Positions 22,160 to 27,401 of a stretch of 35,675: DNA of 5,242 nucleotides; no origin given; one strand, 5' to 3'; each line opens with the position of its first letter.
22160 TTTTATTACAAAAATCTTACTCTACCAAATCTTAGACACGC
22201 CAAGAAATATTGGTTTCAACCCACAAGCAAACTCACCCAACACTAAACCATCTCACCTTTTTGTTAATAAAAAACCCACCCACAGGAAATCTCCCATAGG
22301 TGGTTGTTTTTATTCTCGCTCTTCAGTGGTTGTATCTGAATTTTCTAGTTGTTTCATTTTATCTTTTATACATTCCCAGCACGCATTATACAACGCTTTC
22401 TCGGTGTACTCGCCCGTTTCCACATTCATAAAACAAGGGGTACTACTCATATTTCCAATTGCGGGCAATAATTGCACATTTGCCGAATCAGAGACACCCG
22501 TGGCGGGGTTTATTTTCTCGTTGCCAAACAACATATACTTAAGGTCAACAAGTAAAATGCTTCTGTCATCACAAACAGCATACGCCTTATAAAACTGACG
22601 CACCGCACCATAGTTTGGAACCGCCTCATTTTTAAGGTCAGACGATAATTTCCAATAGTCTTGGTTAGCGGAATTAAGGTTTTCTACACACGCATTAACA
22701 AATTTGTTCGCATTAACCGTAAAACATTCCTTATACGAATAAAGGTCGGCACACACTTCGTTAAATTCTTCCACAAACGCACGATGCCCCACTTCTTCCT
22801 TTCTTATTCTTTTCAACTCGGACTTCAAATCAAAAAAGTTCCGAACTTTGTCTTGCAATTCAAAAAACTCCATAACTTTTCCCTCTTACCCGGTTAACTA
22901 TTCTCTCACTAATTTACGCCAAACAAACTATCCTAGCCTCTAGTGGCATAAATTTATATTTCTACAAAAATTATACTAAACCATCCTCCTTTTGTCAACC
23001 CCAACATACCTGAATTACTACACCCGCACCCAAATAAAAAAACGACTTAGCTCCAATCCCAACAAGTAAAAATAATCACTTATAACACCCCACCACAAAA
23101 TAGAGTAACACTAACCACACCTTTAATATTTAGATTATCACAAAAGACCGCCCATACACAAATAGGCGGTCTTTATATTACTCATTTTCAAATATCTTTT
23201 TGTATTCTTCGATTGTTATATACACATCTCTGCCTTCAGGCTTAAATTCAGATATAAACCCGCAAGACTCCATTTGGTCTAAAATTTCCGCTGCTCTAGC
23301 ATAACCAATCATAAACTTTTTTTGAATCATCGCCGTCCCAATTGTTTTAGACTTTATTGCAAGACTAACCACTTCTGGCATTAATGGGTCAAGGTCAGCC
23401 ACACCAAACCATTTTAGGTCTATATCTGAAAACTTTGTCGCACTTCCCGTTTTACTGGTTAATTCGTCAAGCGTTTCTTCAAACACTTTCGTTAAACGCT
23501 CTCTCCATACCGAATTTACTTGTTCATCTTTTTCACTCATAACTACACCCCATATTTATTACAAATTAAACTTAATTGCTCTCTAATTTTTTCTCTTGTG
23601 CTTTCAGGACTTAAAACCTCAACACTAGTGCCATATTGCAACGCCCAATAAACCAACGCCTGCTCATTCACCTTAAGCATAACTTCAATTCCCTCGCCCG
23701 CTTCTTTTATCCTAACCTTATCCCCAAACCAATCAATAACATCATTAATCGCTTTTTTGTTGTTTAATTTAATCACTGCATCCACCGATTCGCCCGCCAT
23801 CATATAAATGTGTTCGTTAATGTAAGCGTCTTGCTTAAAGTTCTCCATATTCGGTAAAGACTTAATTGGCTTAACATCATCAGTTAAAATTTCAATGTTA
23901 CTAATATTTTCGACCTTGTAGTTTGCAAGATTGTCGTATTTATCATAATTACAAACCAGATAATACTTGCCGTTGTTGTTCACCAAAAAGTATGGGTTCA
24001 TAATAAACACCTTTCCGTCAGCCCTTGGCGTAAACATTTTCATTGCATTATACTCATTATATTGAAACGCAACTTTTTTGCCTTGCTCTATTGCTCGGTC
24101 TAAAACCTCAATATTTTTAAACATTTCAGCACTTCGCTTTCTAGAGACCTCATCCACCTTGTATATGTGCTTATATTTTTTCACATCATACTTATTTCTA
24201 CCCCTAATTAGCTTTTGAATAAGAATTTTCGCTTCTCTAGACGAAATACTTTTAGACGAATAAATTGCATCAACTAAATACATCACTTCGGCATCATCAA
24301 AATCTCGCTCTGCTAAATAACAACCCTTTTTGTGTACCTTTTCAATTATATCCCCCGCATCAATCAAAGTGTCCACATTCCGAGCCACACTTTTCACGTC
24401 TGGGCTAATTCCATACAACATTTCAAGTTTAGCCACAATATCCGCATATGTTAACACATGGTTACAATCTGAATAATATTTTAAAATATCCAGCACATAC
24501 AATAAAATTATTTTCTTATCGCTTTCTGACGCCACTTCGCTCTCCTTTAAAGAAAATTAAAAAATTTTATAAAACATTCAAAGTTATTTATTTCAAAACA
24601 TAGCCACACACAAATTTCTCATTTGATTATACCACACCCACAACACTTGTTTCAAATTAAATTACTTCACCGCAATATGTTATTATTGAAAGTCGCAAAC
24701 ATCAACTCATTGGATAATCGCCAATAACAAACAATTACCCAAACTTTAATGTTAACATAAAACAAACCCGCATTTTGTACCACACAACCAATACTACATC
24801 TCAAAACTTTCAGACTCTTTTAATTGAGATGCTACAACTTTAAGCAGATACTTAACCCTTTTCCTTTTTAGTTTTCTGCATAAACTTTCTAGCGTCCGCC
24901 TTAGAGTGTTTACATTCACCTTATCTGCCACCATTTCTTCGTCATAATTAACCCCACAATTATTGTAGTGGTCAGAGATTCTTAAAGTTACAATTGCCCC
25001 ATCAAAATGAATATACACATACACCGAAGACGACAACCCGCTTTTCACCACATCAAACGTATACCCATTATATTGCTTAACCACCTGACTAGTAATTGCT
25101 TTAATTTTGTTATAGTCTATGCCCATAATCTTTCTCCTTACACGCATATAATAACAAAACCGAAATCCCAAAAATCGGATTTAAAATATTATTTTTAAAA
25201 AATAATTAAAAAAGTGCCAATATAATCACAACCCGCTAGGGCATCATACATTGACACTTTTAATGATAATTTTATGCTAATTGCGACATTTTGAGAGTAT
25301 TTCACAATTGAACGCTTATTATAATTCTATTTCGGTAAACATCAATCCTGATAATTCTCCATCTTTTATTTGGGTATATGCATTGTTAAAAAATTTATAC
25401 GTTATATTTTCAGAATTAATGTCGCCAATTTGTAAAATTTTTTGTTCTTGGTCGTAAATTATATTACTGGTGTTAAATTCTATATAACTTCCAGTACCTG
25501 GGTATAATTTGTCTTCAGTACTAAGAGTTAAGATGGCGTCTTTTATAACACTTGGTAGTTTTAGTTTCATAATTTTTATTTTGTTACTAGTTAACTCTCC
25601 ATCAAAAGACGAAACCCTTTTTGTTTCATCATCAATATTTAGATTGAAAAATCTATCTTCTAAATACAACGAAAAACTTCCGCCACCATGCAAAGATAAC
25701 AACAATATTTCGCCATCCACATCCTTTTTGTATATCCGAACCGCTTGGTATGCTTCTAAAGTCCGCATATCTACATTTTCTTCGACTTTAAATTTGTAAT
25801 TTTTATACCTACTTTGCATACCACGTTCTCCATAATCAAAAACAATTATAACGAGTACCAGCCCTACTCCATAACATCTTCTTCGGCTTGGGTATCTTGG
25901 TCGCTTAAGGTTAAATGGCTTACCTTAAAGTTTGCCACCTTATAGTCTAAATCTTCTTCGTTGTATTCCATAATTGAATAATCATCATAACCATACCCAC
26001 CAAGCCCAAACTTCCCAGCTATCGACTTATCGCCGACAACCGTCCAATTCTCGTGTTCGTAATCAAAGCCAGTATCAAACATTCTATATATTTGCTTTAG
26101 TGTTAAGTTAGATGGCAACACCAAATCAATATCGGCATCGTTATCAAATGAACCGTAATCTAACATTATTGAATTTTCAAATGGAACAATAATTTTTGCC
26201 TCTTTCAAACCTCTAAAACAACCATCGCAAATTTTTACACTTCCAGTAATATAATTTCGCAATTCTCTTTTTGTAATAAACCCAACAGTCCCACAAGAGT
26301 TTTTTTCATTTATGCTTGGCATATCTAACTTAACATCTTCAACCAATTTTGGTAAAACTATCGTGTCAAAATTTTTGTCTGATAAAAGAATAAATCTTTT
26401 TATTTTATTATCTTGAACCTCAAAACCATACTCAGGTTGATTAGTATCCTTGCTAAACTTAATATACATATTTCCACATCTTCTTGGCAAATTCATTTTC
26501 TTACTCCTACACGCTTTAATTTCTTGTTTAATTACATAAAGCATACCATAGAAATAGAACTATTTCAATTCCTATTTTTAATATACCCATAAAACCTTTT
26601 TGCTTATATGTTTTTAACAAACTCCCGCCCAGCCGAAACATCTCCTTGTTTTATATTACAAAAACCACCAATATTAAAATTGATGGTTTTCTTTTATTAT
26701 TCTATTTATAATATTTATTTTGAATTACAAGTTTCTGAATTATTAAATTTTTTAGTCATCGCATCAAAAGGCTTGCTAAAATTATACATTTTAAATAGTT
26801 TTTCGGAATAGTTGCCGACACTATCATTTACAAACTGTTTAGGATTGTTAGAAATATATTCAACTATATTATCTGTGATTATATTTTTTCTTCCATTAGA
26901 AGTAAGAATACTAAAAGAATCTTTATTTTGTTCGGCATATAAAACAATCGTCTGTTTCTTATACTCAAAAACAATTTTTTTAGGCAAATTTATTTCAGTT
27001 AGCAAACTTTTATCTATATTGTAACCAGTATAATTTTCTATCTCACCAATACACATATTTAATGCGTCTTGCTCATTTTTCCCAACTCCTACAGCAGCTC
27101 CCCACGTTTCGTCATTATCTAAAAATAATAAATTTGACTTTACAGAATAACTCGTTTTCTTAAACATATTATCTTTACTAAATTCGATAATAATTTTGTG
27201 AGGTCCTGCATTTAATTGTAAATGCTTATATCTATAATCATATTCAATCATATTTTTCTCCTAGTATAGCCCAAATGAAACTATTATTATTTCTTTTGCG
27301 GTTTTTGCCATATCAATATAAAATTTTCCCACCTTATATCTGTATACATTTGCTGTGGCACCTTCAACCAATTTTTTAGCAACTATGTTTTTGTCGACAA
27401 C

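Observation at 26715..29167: Unclassified protease / glycine-zipper toxin-like protein / immunity-like cassette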

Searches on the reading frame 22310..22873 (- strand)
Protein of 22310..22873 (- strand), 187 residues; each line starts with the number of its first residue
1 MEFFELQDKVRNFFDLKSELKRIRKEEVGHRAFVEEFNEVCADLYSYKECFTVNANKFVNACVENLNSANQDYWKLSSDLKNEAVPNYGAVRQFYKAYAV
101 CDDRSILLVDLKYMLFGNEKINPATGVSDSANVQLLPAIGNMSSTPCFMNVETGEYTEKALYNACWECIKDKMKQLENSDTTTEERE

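Call 5: search_protein_families(library=pfam, proteins=[window:22310-22873:-], max_evalue=0.001)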
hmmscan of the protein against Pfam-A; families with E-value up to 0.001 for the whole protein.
window:22310-22873:- (187 aa): 0 families

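Call 7: search_protein_families(library=ncbifam, proteins=[window:22310-22873:-], max_evalue=0.1)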
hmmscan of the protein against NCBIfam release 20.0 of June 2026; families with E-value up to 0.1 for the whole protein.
window:22310-22873:- (187 aa): 2 families
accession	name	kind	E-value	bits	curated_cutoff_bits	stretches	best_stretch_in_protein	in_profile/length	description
NF047330.1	MCR_0457_fam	subfamily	0.039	14.6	50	0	32-79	7-54/87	MCR_0457 family protein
NF005816.0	PRK07682.1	equivalog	0.063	11.9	620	1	10-74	18-79/390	aminotransferase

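Call 8: search_protein_families(library=padloc, proteins=[window:22310-22873:-], max_evalue=0.1)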
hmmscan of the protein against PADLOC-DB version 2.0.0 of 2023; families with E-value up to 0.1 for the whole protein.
window:22310-22873:- (187 aa): 1 family
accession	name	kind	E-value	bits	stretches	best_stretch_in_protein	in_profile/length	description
PDLC00377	SduA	-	0.009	13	1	16-57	298-342/402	DUF4263 domain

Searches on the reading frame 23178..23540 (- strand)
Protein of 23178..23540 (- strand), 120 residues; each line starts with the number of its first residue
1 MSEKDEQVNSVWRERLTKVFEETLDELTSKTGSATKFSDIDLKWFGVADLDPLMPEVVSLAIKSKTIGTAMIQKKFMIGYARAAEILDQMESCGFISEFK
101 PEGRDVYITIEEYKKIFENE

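Call 5: search_protein_families(library=pfam, proteins=[window:23178-23540:-], max_evalue=0.001)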
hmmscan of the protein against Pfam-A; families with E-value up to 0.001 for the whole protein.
window:23178-23540:- (120 aa): 1 family
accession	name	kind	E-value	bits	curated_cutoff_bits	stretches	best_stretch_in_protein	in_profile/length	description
PF09397.16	FtsK_gamma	-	5.7e-16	58.4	30.6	1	49-108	2-62/63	Ftsk gamma domain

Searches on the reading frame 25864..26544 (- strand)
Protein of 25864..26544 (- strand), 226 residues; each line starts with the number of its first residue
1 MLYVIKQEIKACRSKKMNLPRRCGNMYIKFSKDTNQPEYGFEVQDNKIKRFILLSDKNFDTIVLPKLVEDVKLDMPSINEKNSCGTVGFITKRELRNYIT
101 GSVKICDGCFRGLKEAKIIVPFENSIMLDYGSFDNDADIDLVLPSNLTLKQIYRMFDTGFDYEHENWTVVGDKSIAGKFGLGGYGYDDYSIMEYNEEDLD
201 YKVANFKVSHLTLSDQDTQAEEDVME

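Call 4: search_protein_families(library=pfam, proteins=[window:25864-26544:-], max_evalue=0.1)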
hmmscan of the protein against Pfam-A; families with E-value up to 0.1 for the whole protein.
window:25864-26544:- (226 aa): 0 families

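Call 7: search_protein_families(library=ncbifam, proteins=[window:25864-26544:-], max_evalue=0.1)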
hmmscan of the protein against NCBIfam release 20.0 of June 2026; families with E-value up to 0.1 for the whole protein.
window:25864-26544:- (226 aa): 0 families

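Call 8: search_protein_families(library=padloc, proteins=[window:25864-26544:-], max_evalue=0.1)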
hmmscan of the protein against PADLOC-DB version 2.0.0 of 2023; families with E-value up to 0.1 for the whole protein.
window:25864-26544:- (226 aa): 0 families

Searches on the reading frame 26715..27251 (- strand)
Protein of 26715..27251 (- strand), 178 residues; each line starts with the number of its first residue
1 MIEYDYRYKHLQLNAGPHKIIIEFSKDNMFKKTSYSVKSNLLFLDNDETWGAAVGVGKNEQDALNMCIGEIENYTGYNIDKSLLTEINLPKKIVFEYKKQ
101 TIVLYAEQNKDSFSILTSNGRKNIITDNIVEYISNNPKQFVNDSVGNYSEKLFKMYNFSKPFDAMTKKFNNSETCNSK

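Call 4: search_protein_families(library=pfam, proteins=[window:26715-27251:-], max_evalue=0.1)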
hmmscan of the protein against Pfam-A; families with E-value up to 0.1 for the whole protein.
window:26715-27251:- (178 aa): 1 family
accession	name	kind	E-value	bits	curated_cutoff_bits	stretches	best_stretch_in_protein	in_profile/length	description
PF07677.20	A2M_recep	-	0.1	13.7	21.7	0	65-111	4-55/95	A-macroglobulin receptor binding domain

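Call 7: search_protein_families(library=ncbifam, proteins=[window:26715-27251:-], max_evalue=0.1)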
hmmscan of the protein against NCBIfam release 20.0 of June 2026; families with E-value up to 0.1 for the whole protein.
window:26715-27251:- (178 aa): 0 families

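Call 8: search_protein_families(library=padloc, proteins=[window:26715-27251:-], max_evalue=0.1)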
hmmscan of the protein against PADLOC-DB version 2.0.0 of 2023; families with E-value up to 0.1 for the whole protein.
window:26715-27251:- (178 aa): 1 family
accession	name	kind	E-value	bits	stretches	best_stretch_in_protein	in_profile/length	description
PDLC01755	Cas2e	-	0.0072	14.3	1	89-170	41-120/136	-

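Call 54: find_homologous_proteins(query=window:26715-27251:-, max_evalue=0.001)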
Query window:26715-27251:- (178 aa): 27 proteins with E <= 0.001 among 65 candidates.
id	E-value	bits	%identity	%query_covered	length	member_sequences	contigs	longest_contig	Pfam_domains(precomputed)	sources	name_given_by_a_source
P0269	3.8e-112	390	100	100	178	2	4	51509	-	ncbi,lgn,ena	-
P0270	2.5e-85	303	81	96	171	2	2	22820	-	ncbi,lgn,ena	-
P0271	2.0e-79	284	72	100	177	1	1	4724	-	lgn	-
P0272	4.6e-79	282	71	100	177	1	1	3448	-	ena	-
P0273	1.5e-78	281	73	99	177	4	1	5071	-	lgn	-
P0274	1.8e-78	280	72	99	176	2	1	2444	-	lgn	-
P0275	1.5e-73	264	69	99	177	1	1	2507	-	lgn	-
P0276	2.6e-72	260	70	100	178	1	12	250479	-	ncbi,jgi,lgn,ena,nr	ncbi:MAG: hypothetical protein E7351_01505 [Clostridiales bacterium]|nr:hypothetical protein [Clostr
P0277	8.4e-71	255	68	98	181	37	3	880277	-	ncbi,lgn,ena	-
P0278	4.7e-70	253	66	98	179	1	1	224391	-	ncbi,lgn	-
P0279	8.6e-68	246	65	96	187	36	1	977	-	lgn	-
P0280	6.4e-65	236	63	99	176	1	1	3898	-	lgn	-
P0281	1.5e-64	235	64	99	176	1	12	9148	-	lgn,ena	-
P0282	6.1e-64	233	63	100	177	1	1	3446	-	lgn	-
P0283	5.5e-63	230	63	96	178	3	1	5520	-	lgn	-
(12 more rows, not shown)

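Call 68: search_solved_structures(query=window:26715-27251:-, max_evalue=10)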
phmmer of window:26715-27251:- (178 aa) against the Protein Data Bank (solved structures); distinct sequences matched with E-value up to 10: 0.
